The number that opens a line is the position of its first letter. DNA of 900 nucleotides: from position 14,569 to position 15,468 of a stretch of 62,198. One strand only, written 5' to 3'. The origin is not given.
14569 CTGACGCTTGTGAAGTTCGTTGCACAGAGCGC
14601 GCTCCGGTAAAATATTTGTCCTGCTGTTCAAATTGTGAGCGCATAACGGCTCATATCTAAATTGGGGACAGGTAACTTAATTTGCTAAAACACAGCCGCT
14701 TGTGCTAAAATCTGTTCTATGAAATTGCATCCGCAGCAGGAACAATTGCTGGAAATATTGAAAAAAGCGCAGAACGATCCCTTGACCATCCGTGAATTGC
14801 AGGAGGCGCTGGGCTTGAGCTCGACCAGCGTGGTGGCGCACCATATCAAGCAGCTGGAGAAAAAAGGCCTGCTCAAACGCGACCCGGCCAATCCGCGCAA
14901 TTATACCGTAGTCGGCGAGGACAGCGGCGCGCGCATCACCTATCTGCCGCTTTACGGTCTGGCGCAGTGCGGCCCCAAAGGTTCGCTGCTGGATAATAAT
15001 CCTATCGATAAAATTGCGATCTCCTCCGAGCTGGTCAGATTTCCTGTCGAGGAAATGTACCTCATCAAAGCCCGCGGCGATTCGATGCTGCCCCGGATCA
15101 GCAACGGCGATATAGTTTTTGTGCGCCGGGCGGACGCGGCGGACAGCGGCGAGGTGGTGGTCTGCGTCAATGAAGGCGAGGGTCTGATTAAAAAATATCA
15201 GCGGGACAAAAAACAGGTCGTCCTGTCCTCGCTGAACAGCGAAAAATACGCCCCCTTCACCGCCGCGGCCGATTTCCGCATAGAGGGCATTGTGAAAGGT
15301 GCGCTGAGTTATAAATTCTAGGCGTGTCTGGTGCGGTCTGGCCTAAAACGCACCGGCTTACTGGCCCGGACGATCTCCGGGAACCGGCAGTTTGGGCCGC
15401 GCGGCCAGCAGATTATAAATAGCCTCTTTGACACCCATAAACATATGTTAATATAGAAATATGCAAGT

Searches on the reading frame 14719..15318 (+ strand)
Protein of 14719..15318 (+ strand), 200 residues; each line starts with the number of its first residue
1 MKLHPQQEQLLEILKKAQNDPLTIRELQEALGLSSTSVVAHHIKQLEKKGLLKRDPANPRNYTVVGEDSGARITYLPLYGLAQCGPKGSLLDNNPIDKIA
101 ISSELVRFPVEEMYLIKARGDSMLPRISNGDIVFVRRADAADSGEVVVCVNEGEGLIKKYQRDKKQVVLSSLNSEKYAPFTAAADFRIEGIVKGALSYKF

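Call 10: search_protein_families(library=pfam, proteins=[window:14719-15318:+], max_evalue=0.01)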
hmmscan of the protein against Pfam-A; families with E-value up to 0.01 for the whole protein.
window:14719-15318:+ (200 aa): 13 families
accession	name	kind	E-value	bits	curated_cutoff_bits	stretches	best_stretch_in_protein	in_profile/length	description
PF00717.28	Peptidase_S24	-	1.1e-21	77.2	23.3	1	77-192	1-115/116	Peptidase S24-like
PF01726.22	LexA_DNA_bind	-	6.4e-12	45.5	23.7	1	2-60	3-64/65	LexA DNA binding domain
PF13412.12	HTH_24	-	3.2e-07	30.3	21.9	1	6-53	4-48/48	Winged helix-turn-helix DNA-binding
PF08279.18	HTH_11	-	4.9e-07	30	25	1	7-50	2-43/55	HTH domain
PF01047.28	MarR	-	3.5e-06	27.2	24.6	1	17-55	13-50/59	MarR family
PF12840.13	HTH_20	-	8.9e-06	26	27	1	10-53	9-49/51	Helix-turn-helix domain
PF13463.12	HTH_27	-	9.9e-06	26.2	22.2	1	4-63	2-61/68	Winged helix DNA-binding domain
PF12802.13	MarR_2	-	1.4e-05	25.6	27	1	4-55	4-55/61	MarR family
PF01022.26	HTH_5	-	4.5e-05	23.7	22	1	11-53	5-46/47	Bacterial regulatory protein, arsR family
PF01978.25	TrmB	-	0.00079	19.7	25.6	1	18-65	19-65/68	Sugar-specific transcriptional regulator TrmB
PF09339.16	HTH_IclR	-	0.00096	19.3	22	1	10-56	8-52/52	IclR helix-turn-helix domain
PF21476.4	PF0610-like_N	-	0.0026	18.4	33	1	8-48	4-40/50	PF0610-like, N-terminal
PF25213.1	HVO_A0261_N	-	0.0091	16.3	35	0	11-62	14-61/86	HVO_A0261 N-terminal domain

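Call 21: find_encoding_contigs(protein=window:14719-15318:+, flank=10000, max_places=8)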
Protein window:14719-15318:+ (200 aa): no gene with exactly this product is on record in the collection.
